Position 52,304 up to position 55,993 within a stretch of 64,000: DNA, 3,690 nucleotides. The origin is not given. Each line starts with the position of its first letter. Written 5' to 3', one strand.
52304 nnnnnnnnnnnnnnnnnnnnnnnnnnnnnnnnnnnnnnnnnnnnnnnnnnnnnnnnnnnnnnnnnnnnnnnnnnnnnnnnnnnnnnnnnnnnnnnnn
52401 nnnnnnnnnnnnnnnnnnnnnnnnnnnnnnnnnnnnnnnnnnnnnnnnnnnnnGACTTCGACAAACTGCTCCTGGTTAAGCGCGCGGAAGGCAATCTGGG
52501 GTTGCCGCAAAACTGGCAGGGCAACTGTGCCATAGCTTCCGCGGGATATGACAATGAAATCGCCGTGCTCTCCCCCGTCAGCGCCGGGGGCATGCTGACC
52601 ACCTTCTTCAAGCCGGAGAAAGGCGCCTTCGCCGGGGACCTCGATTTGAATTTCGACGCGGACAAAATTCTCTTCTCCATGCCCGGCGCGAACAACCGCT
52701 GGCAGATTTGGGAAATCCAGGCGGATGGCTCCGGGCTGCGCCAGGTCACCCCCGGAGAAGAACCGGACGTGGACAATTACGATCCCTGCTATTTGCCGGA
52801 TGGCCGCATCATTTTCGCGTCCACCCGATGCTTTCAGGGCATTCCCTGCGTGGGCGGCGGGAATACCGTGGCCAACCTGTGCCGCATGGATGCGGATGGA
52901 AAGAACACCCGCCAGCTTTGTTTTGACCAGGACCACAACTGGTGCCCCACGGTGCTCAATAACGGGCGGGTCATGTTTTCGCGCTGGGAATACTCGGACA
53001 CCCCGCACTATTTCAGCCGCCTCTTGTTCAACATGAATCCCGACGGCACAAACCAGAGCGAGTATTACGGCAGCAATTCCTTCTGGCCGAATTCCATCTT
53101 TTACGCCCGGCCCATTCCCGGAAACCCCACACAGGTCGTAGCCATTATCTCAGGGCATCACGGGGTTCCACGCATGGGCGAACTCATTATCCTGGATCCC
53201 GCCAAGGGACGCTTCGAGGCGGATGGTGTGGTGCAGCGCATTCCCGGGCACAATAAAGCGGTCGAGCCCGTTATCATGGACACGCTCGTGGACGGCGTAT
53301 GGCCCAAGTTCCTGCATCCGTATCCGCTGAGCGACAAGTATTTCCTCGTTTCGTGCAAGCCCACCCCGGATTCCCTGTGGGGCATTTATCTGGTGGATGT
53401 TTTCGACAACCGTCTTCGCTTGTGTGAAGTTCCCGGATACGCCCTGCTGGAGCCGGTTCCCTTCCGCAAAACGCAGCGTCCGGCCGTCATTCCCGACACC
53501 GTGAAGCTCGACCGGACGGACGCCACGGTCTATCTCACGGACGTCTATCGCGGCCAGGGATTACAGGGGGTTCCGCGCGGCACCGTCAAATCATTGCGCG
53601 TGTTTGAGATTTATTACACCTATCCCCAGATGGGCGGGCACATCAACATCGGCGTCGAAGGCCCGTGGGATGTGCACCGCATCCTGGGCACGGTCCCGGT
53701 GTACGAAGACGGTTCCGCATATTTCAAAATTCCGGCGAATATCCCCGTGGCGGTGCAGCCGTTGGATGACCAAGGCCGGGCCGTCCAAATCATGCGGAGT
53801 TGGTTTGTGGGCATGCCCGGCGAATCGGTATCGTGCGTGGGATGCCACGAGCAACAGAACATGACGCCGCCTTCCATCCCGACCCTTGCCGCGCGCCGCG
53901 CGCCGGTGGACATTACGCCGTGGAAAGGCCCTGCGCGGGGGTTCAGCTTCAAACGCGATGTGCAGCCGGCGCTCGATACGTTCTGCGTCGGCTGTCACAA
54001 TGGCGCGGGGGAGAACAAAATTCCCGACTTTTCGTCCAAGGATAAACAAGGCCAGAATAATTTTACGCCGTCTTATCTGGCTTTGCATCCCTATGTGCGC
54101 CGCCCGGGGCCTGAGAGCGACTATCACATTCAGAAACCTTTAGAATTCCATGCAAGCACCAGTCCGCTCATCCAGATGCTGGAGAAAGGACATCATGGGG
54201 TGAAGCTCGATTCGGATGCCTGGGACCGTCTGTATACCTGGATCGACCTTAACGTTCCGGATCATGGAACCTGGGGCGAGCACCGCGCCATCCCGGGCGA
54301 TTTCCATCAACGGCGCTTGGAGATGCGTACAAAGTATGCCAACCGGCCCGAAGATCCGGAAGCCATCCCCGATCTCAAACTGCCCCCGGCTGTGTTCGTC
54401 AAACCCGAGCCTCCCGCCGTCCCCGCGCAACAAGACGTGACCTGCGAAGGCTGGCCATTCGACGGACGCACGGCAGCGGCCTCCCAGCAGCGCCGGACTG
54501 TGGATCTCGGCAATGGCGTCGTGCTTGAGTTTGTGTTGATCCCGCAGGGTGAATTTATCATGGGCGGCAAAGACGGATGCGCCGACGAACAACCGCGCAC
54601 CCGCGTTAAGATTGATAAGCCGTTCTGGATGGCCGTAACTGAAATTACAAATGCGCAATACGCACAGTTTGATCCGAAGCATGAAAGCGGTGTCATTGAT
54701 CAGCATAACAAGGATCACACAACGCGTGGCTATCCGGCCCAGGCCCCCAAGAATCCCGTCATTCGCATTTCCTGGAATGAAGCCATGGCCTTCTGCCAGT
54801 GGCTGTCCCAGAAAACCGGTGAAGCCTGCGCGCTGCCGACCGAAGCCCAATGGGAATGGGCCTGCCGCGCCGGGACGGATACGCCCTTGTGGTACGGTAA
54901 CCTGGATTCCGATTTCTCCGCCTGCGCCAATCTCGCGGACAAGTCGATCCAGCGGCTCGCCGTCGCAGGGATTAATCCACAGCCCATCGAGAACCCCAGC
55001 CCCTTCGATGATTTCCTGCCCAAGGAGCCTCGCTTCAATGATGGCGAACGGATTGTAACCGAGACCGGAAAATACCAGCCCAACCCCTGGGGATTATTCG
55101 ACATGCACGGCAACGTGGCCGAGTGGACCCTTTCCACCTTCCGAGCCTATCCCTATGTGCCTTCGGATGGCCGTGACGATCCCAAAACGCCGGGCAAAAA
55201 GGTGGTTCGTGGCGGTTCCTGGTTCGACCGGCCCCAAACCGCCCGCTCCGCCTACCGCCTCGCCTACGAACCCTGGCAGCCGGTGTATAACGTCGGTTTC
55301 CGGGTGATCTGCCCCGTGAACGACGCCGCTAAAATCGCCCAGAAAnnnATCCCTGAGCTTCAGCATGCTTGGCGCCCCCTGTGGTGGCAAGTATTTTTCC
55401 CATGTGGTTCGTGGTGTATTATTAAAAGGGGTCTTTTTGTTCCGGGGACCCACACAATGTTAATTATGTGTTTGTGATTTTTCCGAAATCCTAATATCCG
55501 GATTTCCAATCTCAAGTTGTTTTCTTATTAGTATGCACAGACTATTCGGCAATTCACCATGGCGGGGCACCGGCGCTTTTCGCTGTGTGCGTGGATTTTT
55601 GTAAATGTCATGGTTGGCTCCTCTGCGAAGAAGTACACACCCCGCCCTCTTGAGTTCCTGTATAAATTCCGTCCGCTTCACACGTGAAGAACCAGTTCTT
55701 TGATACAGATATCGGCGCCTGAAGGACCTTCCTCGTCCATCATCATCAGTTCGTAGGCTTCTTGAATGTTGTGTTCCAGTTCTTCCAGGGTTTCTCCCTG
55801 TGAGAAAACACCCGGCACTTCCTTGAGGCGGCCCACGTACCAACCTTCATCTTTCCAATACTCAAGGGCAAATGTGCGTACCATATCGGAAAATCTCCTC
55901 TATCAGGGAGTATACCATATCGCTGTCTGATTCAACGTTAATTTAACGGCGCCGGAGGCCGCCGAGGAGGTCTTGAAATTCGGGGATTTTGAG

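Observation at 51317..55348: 1343-aa secreted protein fusing PA14-like, beta-propeller, two CxxCH heme motifs and an FGE/SUMF1-like domain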

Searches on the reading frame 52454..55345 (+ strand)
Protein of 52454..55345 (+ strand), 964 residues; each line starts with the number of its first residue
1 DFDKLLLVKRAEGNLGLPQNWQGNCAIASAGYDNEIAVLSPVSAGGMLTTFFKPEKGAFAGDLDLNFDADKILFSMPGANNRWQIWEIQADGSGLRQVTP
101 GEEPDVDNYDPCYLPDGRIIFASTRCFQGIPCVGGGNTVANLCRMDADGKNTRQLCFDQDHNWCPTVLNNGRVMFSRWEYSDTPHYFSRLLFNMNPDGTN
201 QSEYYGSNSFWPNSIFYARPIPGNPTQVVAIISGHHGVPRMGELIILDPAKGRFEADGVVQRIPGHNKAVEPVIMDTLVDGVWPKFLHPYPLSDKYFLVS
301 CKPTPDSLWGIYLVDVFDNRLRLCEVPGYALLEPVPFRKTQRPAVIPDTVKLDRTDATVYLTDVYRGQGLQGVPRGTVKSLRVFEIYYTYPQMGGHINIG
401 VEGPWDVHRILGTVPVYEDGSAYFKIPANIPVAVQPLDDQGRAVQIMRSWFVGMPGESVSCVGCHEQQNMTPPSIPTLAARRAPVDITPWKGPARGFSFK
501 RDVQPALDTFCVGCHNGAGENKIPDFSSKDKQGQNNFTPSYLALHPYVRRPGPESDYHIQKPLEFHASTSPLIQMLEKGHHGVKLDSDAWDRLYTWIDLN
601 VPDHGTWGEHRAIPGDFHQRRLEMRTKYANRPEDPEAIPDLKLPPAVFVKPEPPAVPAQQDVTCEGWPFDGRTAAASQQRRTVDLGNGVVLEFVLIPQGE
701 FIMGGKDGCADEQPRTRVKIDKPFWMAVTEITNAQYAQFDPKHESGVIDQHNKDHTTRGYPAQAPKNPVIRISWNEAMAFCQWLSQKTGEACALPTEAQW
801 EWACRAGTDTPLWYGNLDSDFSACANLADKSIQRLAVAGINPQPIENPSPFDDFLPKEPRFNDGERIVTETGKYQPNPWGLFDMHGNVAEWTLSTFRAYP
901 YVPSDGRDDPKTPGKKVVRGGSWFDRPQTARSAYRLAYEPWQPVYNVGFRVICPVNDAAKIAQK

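Call 45: predict_structure(alignment_id=A2)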
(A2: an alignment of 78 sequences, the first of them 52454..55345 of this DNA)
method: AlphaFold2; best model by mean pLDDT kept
length: 964 residues; sequences in the alignment: 78
mean_pLDDT: 85.6   pTM: 0.85
mean pLDDT of the five models: 85.6, 84.2, 83.1, 81.4, 80.2
residues with pLDDT >= 90: 456; 70-90: 398; 50-70: 104; < 50: 6
segments of 3 or more residues with pLDDT < 50: 962-964
pLDDT, mean of each block of 10 residues (from residue 1): 89 76 65 95 91 93 94 94 94 95 89 96 82 72 93 82 85 81 56 91 72 76 92 67 86 78 81 62 87 94 92 93 95 94 94 93 88 92 86 68 74 95 94 91 82 90 71 82 94 89 91 80 81 82 85 67 86 86 89 89 82 89 91 87 82 75 85 76 92 94 84 90 95 97 86 65 93 96 94 96 92 89 84 78 78 78 84 92 91 94 92 93 82 91 92 74 45
secondary structure, 60 per line:
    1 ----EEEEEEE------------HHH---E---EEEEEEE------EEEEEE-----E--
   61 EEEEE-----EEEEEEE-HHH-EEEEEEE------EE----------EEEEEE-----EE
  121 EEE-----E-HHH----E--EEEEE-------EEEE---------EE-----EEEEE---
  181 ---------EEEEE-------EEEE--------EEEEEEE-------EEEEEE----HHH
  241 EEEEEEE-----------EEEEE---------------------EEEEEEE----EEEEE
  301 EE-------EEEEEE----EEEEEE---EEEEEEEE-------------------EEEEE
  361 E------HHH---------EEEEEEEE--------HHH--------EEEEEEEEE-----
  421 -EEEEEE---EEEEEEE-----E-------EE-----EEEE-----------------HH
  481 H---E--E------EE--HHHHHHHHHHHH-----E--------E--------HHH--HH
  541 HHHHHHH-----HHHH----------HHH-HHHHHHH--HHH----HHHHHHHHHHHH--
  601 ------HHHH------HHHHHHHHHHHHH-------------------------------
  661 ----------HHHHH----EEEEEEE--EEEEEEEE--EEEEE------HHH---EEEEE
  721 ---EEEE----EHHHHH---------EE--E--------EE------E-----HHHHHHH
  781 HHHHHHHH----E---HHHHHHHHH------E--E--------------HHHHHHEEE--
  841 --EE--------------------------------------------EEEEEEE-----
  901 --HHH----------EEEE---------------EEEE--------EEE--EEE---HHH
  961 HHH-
elements in order (helices of 4 or more, strands of 3 or more residues): E5-11 E34-40 E47-52 E61-65 E71-77 E83-89 E108-113 E119-123 E141-145 E153-156 E173-177 E190-194 E202-205 E214-220 E228-233 E241-247 E259-263 E285-291 E296-302 E310-315 E320-325 E329-336 E356-361 E380-387 E407-415 E422-427 E431-437 E458-461 H499-510 H539-547 H553-556 H571-577 H587-598 H607-610 H617-629 H671-675 E680-686 E689-696 E699-703 E716-720 E724-727 H733-737 H774-788 H797-805 H830-835 E836-838 E889-895 E916-919 E935-938 E947-949 E952-954 H958-963

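Call 49: fold_search(model_id=the predicted structure, library=pdb)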
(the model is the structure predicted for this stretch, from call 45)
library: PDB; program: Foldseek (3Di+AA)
matches with E <= 10: 753; with E <= 0.001: 346
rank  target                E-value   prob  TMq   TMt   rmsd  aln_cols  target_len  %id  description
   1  5c2v_A                2.0e-25  1.00  0.47  0.58   7.4       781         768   18  Kuenenia stuttgartiensis Hydrazine Synthase (released 2015-10-14)
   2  5c2v_D                4.1e-24  1.00  0.50  0.61   5.3       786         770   18  Kuenenia stuttgartiensis Hydrazine Synthase (released 2015-10-14)
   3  5hha_A                5.5e-14  1.00  0.23  0.78   4.8       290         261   23  Structure of PvdO from Pseudomonas aeruginosa (released 2017-01-18)
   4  5hha_B                1.1e-13  1.00  0.23  0.76   4.2       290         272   23  Structure of PvdO from Pseudomonas aeruginosa (released 2017-01-18)
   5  1y1h_X                1.9e-12  1.00  0.21  0.67   4.7       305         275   24  human formylglycine generating enzyme, oxidised Cys refined as hydroperoxide (released 2005-05-31)
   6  2aii_X                3.6e-12  1.00  0.20  0.67   5.4       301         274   24  wild-type Formylglycine generating enzyme reacted with iodoacetamide (released 2005-12-13)
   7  2afy_X                4.4e-12  1.00  0.20  0.65   5.5       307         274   23  Formylglycine generating enzyme C341S mutant (released 2005-12-13)
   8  1y1e                  5.1e-12  1.00  0.20  0.66   4.9       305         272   23  human formylglycine generating enzyme (released 2005-05-31)
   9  5nxl                  6.5e-12  1.00  0.21  0.64   6.4       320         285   23  Formylglycine generating enzyme from T. curvata in complex with Ag(I) (released 2017-06-07)
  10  6vqp_A                7.2e-12  1.00  0.20  0.60   6.3       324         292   23  Structure of CalU17 from the Calicheamicin Biosynthesis Pathway of Micromonospora echinospora (released 2021-02-17)
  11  6xtp_A                7.6e-12  1.00  0.20  0.61   6.3       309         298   23  Crystal structure reveals non-coordinative binding of O2 to the copper center of the formylglycine-generating enzyme - (released 2021-01-27)
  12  5nyy                  7.6e-12  1.00  0.21  0.65   6.5       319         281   24  Formylglycine generating enzyme from T. curvata in complex with Cd(II) (released 2017-06-07)
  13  1y1j_X                8.0e-12  1.00  0.20  0.65   6.2       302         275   23  human formylglycine generating enzyme, sulfonic acid/desulfurated form (released 2005-05-31)
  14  5ssz                  9.3e-12  1.00  0.21  0.66   5.2       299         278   24  Crystal Structure of wild-type human formylglycine generating enzyme bound to Cu(I) (released 2023-08-23)
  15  5ssx_A                1.0e-11  1.00  0.20  0.65   6.0       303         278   22  Crystal Structure human formylglycine generating enzyme E130D mutant (released 2023-08-23)
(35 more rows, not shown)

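Call 76: search_protein_representatives(protein=window:52454-55345:+)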
Query: 964 residues. Proteins with E-value up to 0.001 (for the whole library): 144608; up to 1e-10: 76086; up to 1e-30: 4824. The best 150 are listed.
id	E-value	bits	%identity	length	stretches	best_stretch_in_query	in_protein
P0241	0.0e+00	1323.7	60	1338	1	1-954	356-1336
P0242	0.0e+00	1243.8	57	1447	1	14-956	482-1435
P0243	0.0e+00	1228.2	57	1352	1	1-952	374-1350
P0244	0.0e+00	1200.3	57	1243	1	12-953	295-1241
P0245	0.0e+00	1194.7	54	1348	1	1-959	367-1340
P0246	0.0e+00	1156.3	56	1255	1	2-954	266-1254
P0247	0.0e+00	1135.0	56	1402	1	1-953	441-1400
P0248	0.0e+00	1134.1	55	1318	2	1-684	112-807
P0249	0.0e+00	1128.6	53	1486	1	2-952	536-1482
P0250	0.0e+00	1117.3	54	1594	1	1-956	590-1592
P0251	0.0e+00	1101.1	55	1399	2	15-518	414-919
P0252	0.0e+00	1091.8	54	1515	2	13-680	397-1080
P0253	0.0e+00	1083.6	52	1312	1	1-953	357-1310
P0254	0.0e+00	1057.7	52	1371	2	14-686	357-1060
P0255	0.0e+00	1052.0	54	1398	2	15-642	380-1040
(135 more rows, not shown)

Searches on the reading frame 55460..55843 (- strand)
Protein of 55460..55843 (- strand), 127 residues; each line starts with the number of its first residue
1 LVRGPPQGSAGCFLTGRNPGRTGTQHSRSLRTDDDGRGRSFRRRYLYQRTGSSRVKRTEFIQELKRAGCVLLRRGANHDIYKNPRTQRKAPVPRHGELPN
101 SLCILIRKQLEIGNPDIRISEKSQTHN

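Call 14: search_protein_families(library=pfam, proteins=[window:55460-55843:-], max_evalue=0.01)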
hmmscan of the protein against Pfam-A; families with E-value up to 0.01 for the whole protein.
window:55460-55843:- (127 aa): 1 family
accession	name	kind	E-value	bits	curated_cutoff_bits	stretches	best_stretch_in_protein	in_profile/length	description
PF07927.17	HicA_toxin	-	2.8e-08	34.2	27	1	59-112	3-58/58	HicA toxin of bacterial toxin-antitoxin,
